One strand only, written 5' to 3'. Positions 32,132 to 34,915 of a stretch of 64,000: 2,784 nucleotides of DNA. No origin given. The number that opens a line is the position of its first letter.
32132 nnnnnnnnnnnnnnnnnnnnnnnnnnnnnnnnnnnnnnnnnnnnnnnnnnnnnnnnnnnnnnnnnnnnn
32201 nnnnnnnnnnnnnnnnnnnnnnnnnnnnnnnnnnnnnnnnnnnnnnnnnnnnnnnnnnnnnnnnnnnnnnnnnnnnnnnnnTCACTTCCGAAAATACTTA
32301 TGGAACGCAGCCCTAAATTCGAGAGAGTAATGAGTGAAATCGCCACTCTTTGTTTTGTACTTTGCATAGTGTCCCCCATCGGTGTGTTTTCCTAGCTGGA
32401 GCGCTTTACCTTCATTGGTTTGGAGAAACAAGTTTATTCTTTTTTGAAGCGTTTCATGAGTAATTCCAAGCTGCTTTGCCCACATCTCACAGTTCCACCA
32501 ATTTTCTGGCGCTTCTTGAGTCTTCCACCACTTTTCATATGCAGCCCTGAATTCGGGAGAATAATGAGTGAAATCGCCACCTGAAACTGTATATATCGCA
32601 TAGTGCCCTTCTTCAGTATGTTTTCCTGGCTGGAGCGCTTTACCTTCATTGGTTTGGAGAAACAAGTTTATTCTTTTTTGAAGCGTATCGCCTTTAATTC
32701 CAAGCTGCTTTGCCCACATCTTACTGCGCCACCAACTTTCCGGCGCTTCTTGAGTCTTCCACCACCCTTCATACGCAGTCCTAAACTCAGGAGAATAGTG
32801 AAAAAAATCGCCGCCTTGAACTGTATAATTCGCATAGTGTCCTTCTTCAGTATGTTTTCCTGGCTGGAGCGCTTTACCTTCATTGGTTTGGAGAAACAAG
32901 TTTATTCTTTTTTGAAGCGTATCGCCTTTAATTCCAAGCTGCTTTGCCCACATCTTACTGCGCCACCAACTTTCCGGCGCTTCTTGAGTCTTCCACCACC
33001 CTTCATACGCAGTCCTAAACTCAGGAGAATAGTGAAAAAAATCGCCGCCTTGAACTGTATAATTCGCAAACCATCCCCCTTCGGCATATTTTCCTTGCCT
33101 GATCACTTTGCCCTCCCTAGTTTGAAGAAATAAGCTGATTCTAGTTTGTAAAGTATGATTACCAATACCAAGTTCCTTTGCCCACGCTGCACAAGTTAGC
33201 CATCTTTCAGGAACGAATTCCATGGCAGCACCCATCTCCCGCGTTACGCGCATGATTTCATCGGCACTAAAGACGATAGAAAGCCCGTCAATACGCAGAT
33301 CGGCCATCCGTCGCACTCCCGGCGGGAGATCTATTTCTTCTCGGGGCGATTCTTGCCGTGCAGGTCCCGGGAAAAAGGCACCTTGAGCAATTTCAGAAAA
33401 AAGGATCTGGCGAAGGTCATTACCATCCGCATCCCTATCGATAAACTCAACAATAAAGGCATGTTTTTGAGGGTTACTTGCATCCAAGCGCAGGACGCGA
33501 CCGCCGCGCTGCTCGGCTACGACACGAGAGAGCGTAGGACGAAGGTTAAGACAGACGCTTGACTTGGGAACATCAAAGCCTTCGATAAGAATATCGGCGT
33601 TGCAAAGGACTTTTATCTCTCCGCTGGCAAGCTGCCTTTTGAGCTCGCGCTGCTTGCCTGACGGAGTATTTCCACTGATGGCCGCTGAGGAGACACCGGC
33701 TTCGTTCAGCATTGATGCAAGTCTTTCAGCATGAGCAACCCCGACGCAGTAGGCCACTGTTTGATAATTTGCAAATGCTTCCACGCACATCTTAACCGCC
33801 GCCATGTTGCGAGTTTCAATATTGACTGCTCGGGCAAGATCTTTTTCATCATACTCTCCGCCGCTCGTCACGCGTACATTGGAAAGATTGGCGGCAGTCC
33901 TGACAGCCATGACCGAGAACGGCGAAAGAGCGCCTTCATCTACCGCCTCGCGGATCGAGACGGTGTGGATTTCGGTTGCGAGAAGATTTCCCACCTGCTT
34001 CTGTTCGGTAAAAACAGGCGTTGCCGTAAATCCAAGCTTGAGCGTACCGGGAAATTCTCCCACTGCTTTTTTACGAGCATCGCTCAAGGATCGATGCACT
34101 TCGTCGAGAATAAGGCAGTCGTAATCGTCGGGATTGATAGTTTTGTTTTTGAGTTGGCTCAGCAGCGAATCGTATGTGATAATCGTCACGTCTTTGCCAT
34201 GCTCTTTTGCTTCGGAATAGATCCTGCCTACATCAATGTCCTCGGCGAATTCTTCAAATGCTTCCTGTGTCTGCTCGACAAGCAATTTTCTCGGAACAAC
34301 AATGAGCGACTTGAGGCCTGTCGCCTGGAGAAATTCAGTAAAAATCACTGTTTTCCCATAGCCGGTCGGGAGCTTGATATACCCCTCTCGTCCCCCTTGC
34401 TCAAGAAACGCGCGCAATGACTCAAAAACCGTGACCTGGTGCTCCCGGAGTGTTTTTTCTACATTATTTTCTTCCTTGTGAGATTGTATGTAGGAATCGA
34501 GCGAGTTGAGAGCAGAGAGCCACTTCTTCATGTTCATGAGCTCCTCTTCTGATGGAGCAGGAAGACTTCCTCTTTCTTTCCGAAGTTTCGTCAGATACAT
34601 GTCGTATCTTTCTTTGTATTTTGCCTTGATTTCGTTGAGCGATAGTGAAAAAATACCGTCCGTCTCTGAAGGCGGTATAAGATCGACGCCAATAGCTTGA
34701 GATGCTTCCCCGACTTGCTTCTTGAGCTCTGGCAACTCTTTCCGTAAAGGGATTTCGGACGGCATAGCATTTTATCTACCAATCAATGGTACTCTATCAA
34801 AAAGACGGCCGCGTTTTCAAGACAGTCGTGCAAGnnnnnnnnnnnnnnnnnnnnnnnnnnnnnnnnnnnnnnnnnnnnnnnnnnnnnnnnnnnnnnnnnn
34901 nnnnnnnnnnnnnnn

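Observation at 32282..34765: SF2 DEAH helicase fused to four tandem copies of an unrecognised ~78-aa W-rich domain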

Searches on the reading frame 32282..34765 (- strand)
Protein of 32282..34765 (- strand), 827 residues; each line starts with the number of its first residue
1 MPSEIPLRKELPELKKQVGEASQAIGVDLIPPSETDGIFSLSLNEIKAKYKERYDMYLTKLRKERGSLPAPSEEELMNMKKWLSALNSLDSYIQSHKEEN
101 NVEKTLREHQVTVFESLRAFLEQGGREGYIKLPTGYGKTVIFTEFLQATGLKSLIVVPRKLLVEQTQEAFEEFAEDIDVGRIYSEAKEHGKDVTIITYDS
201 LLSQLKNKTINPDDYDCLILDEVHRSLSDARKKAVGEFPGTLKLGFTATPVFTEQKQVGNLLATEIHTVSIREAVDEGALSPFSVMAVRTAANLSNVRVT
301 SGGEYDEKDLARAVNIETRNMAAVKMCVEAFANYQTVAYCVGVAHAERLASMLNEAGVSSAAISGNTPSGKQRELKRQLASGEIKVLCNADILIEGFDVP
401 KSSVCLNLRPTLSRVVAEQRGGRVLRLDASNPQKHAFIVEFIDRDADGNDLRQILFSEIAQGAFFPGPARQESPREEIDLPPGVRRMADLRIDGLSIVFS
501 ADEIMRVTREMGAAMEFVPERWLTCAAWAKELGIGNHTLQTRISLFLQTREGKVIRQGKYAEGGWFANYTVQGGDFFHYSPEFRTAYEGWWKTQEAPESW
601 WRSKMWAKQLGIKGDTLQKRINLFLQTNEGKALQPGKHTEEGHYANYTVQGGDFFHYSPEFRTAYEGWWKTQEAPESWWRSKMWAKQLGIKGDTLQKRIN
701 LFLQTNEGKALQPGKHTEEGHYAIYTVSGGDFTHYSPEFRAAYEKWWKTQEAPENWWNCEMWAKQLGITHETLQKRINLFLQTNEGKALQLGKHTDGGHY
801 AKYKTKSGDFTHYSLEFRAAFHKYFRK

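Call 5: search_protein_families(library=pfam, proteins=[window:32282-34765:-], max_evalue=0.01)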
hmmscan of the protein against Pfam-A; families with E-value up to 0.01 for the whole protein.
window:32282-34765:- (827 aa): 5 families
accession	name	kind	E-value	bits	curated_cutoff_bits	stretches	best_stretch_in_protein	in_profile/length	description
PF04851.21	ResIII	-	4.5e-28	98.6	22.5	1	104-251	2-163/164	Type III restriction enzyme, res subunit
PF00270.35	DEAD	-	1.2e-13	51.6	26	1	124-253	13-162/167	DEAD/DEAH box helicase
PF00271.37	Helicase_C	-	1.3e-11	45.2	23.5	1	332-427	14-109/110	Helicase conserved C-terminal domain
PF18766.7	SWI2_SNF2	-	8.8e-11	42.3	26.7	1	116-286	8-191/221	SWI2/SNF2 ATPase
PF14940.11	TMEM219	-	0.0088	16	27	0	597-628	113-144/240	Transmembrane 219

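Call 8: search_protein_families(library=ncbifam, proteins=[window:32282-34765:-], max_evalue=1)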
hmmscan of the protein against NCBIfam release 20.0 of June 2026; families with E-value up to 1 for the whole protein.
window:32282-34765:- (827 aa): 32 families (the best 25 are shown)
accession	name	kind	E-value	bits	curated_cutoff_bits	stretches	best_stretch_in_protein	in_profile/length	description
NF053632.1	heli_RadD_YejH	equivalog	2.9e-23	82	720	1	105-443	2-356/573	DNA repair helicase RadD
NF045503.1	repair_heli_XPB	equivalog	2.7e-20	72.4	610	1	97-435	175-516/548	DNA repair helicase XPB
NF046051.1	restrict_EcoAI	equivalog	3.6e-20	71.9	550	1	70-356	121-434/768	EcoAI/FtnUII family type I restriction enzme subunit R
NF008521.0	PRK11448.1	equivalog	2e-11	42.7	729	2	97-226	405-552/1123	type I restriction-modification system endonuclease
TIGR04095.1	dnd_restrict_1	equivalog_domain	2.3e-09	36.8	600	2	354-442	310-396/451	DNA phosphorothioation system restriction enzyme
NF010337.0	PRK13766.1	equivalog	3.1e-09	35.5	610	2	128-230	33-148/781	Hef nuclease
TIGR00348.1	hsdR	subfamily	5.9e-08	31.7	284.55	1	84-289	220-451/674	HsdR family type I site-specific deoxyribonuclease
NF007882.0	PRK10590.1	equivalog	6.4e-07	28.7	743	1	333-409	244-321/456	ATP-dependent RNA helicase RhlE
NF008744.0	PRK11776.1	equivalog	7.4e-07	28.1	524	1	317-428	226-337/460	ATP-dependent RNA helicase DbpA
TIGR01054.1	rgy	equivalog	1.1e-06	26.5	471.7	1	130-187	100-164/1172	reverse gyrase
NF053711.1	RNA_heli_RhlE1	exception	1.4e-06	27.3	750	2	344-409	255-320/434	RNA helicase RhlE1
NF003673.1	PRK05298.1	equivalog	6.3e-06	24.8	743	2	339-404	449-514/653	excinuclease ABC subunit UvrB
NF008394.0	PRK11192.1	equivalog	7.4e-06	25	507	1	336-408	250-322/441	ATP-dependent RNA helicase SrmB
TIGR00631.1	uvrb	equivalog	1.6e-05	23.3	750.1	2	340-404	450-514/658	excinuclease ABC subunit UvrB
NF053636.1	DDHlcsCsdAPsy1082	equivalog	2.1e-05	23.2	890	1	335-407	245-317/512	DEAD/DEAH box helicase CsdA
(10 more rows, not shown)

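Call 9: search_protein_families(library=padloc, proteins=[window:32282-34765:-], max_evalue=1)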
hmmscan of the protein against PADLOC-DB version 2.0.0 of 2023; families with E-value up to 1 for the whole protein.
window:32282-34765:- (827 aa): 27 families (the best 25 are shown)
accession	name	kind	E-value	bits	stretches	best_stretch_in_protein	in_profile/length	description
PDLC03659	mREase_IV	-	5.4e-27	92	1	109-433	222-559/945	Type IV methyl-directed restriction enzyme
PDLC02707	PbeA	-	1e-20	71.9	2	90-284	237-451/672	PbeA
PDLC03658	mREase_IV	-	1.7e-16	57.2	1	99-443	216-559/953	Type IV methyl-directed restriction enzyme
PDLC02704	PbeA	-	4.4e-14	49.9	2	344-442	548-644/682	PbeA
PDLC03049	REase_I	-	1.4e-13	47.7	1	79-353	141-441/807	Type I restriction enzyme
PDLC03048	REase_I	-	2.7e-11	40.4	1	127-311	271-471/976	Type I restriction enzyme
PDLC02703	PbeA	-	2.6e-09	34.2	2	377-446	549-618/626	PbeA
PDLC02706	PbeA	-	5.2e-09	33.2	2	41-250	199-431/722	PbeA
PDLC03047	REase_I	-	1.6e-08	30.8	1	104-291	342-536/1107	Type I restriction enzyme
PDLC02705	PbeA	-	1.4e-07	28.1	1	333-438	525-633/691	PbeA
PDLC04986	PDC-S28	-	4.9e-06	23.2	1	102-234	31-170/831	-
PDLC03045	REase_I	-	8.9e-06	21.9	1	127-287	286-470/995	Type I restriction enzyme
PDLC03928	PsyrT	-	1.1e-05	22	1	316-401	225-309/689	-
PDLC00185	HamB1|HamB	-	3.3e-05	20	1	94-225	132-262/871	DEAD-box helicase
PDLC02030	Cas3d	-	3.5e-05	20.5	1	128-188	44-101/620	-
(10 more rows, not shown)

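Call 11: find_homologous_proteins(query=window:32285-34765:-, max_evalue=0.001)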
Query window:32285-34765:- (827 aa): 394 proteins with E <= 0.001 among 8000 candidates; the best 120 are listed.
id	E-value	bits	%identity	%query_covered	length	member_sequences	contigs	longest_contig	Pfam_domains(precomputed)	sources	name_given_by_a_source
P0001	0.0e+0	1915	100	100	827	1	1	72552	PF00270.36,PF18766.8,PF00271.38,PF04851.22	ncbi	-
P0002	2.3e-199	682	50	88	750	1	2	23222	PF00270.36,PF18766.8,PF00271.38,PF04851.22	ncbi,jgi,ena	-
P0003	1.0e-182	627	58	63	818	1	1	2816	PF00270.36,PF18766.8,PF00271.38,PF04851.22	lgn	-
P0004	3.3e-164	566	45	78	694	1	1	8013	PF00270.36,PF00176.30,PF18766.8,PF00271.38,PF04851.22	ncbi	-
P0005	9.3e-164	565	39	93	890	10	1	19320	PF00270.36,PF18766.8,PF00271.38,PF04851.22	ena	-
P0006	8.9e-158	545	40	95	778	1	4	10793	PF00270.36,PF00271.38,PF04851.22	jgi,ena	-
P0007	1.7e-157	544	41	92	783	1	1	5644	PF00270.36,PF18766.8,PF00271.38,PF04851.22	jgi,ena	-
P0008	2.1e-154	534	51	63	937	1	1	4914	PF00270.36,PF18766.8,PF00271.38,PF04851.22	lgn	-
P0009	4.1e-153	529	51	60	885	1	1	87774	PF00270.36,PF18766.8,PF00271.38,PF04851.22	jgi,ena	-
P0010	2.7e-152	527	51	60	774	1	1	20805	PF00270.36,PF18766.8,PF00271.38,PF04851.22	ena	-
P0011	3.4e-152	526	50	60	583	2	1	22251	PF00270.36,PF18766.8,PF00271.38,PF04851.22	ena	-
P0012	9.9e-152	525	51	61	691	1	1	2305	PF00270.36,PF18766.8,PF00271.38,PF04851.22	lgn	-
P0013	5.1e-151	523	41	83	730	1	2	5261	PF00270.36,PF00271.38,PF04851.22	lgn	-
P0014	1.3e-150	521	50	61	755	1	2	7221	PF00270.36,PF18766.8,PF00271.38,PF04851.22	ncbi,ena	-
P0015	2.0e-150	521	51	61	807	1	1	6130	PF00270.36,PF18766.8,PF00271.38,PF04851.22,PF14882.12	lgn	-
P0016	4.9e-150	519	40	90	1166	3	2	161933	PF00270.36,PF18766.8,PF00271.38,PF04851.22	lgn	-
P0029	1.5e-145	505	40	84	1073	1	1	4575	PF12728.14,PF00270.36,PF13384.13,PF13551.13,PF13518.13,PF26109.1,PF18766.8,PF00271.38,PF04851.22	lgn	-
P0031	3.7e-145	503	38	92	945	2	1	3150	PF00270.36,PF26109.1,PF18766.8,PF00271.38,PF04851.22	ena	-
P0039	2.7e-143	497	38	93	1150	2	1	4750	PF08279.19,PF00270.36,PF13730.13,PF13384.13,PF13518.13,PF01381.29,PF00271.38,PF04851.22,PF12728.14,PF13551.13,PF26109.1,PF18766.8,PF13545.13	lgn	-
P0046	6.5e-142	492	43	76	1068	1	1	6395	PF00270.36,PF00176.30,PF13551.13,PF13518.13,PF26109.1,PF18766.8,PF00271.38,PF04851.22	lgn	-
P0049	1.1e-141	492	37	98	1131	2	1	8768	PF00270.36,PF13384.13,PF13518.13,PF01381.29,PF00271.38,PF04851.22,PF12728.14,PF00176.30,PF13551.13,PF08280.18,PF26109.1,PF18766.8,PF13545.13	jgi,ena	-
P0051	1.8e-141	491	43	75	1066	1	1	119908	PF00270.36,PF26109.1,PF18766.8,PF00271.38,PF04851.22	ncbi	ncbi:MAG: DEAD/DEAH box helicase [Candidatus Daviesbacteria bacterium]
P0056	4.6e-141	490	49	61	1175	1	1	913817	PF00270.36,PF18766.8,PF00271.38,PF04851.22,PF14882.12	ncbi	-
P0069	3.6e-138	480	37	93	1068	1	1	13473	PF00270.36,PF26109.1,PF07652.21,PF18766.8,PF00271.38,PF04851.22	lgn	-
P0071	4.9e-138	480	37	94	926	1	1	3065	PF00270.36,PF13551.13,PF26109.1,PF18766.8,PF00271.38,PF04851.22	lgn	-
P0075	1.7e-137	478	36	96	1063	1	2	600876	PF00270.36,PF00176.30,PF13384.13,PF13551.13,PF08280.18,PF13518.13,PF26109.1,PF07652.21,PF18766.8,PF00271.38,PF04851.22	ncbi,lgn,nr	ncbi:MAG: DEAD/DEAH box helicase family protein [Candidatus Levybacteria bacterium]|nr:DEAD/DEAH box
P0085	1.0e-135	472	38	83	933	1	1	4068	PF00270.36,PF13551.13,PF13518.13,PF26109.1,PF18766.8,PF00271.38,PF04851.22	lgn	-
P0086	1.3e-135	472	36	95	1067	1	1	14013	PF00270.36,PF00176.30,PF13384.13,PF13518.13,PF26109.1,PF18766.8,PF00271.38,PF04851.22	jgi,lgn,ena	-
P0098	3.5e-131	457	38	83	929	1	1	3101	PF00270.36,PF13518.13,PF26109.1,PF18766.8,PF00271.38,PF04851.22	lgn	-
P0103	1.3e-130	455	37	94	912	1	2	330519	PF00270.36,PF18766.8,PF00271.38,PF04851.22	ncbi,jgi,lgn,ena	-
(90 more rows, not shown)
